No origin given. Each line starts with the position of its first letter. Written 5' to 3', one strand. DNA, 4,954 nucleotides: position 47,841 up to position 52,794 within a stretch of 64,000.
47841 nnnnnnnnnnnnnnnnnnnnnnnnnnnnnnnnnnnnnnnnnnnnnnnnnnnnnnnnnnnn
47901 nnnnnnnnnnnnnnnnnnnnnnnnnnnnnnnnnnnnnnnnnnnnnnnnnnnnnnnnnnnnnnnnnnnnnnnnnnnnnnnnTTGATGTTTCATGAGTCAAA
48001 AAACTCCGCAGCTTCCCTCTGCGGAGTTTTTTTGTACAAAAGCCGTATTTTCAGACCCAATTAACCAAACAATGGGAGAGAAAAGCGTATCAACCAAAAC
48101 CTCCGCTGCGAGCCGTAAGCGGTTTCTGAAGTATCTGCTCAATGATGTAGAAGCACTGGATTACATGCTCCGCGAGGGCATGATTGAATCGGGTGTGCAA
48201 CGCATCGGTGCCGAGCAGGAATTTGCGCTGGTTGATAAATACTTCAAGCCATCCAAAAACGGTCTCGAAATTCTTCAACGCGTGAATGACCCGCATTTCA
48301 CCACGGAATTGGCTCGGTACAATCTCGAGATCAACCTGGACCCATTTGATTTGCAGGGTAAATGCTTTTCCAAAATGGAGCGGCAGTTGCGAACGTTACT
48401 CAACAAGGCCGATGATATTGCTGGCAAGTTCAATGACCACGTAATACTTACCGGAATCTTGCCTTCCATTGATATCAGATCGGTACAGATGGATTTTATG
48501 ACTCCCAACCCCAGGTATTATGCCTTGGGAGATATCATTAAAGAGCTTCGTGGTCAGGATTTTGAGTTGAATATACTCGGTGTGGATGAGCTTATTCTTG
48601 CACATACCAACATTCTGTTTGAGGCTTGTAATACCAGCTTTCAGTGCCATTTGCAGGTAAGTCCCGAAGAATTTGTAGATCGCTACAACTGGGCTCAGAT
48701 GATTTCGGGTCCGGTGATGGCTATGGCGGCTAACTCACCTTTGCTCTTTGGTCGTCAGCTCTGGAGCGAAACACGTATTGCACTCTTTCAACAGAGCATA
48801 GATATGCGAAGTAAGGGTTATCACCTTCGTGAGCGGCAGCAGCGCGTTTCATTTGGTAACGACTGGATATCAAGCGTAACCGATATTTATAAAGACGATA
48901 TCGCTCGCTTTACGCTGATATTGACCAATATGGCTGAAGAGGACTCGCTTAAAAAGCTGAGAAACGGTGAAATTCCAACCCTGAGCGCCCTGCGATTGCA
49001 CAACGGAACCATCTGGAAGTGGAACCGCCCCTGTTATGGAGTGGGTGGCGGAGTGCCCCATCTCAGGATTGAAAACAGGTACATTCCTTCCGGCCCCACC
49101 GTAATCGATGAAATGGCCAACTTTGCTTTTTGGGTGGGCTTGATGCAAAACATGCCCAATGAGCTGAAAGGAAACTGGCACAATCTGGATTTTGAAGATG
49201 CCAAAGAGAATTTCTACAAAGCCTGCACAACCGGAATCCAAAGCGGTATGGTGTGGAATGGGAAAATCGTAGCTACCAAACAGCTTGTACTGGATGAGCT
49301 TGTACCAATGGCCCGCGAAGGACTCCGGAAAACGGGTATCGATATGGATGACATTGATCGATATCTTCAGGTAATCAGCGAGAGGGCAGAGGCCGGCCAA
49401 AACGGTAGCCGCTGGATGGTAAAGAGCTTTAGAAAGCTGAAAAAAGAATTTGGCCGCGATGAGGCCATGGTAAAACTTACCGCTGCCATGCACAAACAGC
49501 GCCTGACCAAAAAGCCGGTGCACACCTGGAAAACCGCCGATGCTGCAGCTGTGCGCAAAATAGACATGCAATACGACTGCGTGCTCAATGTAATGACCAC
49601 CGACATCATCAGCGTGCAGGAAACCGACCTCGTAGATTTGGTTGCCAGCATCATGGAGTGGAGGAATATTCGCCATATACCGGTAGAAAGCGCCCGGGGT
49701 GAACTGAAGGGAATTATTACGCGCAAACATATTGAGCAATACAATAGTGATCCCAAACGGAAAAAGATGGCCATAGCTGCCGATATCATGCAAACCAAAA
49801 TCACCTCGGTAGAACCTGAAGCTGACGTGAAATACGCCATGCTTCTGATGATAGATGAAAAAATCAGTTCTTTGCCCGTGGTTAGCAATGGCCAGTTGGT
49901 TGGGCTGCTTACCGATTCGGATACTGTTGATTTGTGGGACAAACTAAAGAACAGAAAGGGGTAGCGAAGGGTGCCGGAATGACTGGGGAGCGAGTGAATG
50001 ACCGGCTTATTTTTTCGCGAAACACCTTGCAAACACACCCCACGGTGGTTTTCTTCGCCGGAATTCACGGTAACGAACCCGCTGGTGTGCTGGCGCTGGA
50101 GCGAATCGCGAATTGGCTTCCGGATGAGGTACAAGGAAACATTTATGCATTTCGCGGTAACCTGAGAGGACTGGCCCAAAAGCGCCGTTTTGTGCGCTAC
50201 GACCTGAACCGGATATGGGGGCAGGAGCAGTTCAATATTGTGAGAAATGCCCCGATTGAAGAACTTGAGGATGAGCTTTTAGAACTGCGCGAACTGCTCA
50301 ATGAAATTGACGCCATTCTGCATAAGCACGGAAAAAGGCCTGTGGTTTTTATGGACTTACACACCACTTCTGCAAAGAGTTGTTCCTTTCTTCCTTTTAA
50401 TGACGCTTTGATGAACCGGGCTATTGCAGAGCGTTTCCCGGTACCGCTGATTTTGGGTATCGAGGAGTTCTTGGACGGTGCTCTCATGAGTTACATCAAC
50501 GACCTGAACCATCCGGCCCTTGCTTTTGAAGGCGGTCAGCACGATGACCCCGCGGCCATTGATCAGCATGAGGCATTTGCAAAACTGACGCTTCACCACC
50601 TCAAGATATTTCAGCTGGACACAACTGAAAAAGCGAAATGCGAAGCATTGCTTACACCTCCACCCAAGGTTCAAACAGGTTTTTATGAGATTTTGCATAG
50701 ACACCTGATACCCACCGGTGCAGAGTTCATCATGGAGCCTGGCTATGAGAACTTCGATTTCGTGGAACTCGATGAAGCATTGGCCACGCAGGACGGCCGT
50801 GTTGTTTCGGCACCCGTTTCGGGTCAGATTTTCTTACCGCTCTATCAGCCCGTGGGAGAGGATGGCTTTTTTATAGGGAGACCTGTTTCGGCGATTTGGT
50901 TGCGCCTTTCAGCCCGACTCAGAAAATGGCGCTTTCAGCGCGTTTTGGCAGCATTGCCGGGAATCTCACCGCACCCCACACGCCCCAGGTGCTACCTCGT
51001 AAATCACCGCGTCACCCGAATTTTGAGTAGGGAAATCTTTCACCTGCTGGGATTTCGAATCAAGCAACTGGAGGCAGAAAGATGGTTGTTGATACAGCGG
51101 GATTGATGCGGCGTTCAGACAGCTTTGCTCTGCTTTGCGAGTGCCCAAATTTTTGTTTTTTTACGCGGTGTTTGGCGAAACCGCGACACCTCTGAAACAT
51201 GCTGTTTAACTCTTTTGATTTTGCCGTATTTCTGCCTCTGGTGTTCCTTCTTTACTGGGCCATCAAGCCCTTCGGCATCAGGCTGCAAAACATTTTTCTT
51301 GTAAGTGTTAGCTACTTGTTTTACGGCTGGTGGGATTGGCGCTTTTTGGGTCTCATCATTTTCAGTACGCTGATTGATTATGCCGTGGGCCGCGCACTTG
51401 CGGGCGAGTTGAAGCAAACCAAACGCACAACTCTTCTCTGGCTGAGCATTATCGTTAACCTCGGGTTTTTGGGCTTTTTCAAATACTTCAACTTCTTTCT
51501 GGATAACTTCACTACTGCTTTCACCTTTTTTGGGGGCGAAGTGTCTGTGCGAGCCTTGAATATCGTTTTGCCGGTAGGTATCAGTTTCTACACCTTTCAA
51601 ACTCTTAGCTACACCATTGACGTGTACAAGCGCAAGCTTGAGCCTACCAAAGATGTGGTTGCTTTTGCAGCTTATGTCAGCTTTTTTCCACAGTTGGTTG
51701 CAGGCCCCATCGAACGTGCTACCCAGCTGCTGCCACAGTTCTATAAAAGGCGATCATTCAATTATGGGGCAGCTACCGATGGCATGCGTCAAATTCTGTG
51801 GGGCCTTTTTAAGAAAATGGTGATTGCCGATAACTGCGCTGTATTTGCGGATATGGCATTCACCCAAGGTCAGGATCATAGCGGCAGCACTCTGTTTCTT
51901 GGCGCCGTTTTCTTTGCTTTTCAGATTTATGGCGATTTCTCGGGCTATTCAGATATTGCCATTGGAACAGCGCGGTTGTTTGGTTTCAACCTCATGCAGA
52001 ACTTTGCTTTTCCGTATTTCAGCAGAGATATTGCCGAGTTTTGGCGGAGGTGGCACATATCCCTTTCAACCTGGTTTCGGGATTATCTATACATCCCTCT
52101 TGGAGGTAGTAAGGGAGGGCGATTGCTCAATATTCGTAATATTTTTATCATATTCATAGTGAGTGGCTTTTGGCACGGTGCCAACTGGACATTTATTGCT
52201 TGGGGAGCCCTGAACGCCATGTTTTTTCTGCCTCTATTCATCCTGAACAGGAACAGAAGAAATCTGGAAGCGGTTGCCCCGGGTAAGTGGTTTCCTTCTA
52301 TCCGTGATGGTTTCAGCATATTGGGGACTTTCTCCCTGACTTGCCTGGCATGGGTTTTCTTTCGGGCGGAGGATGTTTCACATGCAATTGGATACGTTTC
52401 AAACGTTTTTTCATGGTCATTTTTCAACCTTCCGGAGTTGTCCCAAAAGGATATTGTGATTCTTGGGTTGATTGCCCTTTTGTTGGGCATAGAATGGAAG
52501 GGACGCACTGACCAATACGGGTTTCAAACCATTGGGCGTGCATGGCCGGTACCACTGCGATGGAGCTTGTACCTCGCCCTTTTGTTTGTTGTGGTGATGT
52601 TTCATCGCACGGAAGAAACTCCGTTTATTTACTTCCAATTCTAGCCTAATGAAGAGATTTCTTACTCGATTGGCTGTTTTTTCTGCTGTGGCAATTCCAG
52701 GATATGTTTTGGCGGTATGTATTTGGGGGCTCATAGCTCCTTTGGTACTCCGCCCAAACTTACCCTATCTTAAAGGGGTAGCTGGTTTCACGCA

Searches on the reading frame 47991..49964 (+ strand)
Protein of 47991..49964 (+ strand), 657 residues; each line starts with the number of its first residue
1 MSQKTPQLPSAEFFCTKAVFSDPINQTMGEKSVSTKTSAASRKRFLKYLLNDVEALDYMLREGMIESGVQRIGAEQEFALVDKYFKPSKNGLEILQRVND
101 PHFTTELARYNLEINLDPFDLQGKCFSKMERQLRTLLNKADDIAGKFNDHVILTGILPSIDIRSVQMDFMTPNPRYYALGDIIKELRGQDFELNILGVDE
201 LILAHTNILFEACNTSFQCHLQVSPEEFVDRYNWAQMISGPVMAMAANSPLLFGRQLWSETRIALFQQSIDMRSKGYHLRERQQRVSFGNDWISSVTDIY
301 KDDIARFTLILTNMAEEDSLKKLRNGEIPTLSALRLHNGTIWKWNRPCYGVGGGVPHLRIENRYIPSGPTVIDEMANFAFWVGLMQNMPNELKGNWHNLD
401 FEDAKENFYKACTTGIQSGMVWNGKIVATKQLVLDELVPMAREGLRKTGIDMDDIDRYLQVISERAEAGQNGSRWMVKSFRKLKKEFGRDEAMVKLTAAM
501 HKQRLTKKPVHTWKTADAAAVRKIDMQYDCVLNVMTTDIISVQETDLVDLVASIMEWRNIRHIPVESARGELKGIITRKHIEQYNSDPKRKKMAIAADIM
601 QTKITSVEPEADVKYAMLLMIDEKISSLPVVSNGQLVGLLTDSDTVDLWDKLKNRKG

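Call 84: search_protein_families(library=pfam, proteins=[window:47991-49964:+], max_evalue=0.00001)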
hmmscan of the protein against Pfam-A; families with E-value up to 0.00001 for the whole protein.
window:47991-49964:+ (657 aa): 1 family
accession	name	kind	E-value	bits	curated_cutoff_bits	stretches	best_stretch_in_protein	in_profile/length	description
PF00571.33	CBS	-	5.7e-21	75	24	2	597-644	2-50/57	CBS domain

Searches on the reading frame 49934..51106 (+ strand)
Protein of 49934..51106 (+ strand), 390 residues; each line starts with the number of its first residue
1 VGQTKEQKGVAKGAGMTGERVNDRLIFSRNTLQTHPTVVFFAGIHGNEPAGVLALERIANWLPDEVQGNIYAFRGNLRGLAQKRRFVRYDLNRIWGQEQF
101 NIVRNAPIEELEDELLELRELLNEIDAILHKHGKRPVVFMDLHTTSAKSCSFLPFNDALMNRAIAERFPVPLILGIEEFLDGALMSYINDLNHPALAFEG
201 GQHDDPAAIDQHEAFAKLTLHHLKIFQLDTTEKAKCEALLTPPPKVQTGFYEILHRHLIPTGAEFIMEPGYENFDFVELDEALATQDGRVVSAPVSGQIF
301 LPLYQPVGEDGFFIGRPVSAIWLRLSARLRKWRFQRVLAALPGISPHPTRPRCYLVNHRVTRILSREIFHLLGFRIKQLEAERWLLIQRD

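Call 84: search_protein_families(library=pfam, proteins=[window:49934-51106:+], max_evalue=0.00001)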
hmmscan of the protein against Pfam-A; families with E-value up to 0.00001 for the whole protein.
window:49934-51106:+ (390 aa): 1 family
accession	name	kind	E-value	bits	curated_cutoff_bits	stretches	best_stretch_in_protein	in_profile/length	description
PF24827.1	AstE_AspA_cat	-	1.8e-15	57.4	25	1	36-224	3-190/192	Succinylglutamate desuccinylase/Aspartoacylase catalytic domain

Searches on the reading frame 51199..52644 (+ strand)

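Call 84: search_protein_families(library=pfam, proteins=[window:51199-52644:+], max_evalue=0.00001)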
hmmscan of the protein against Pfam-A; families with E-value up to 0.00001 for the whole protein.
window:51199-52644:+ (481 aa): 1 family
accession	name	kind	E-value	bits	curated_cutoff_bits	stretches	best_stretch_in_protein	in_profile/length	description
PF03062.24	MBOAT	-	1.8e-25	90.4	27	1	152-346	80-294/337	MBOAT, membrane-bound O-acyltransferase family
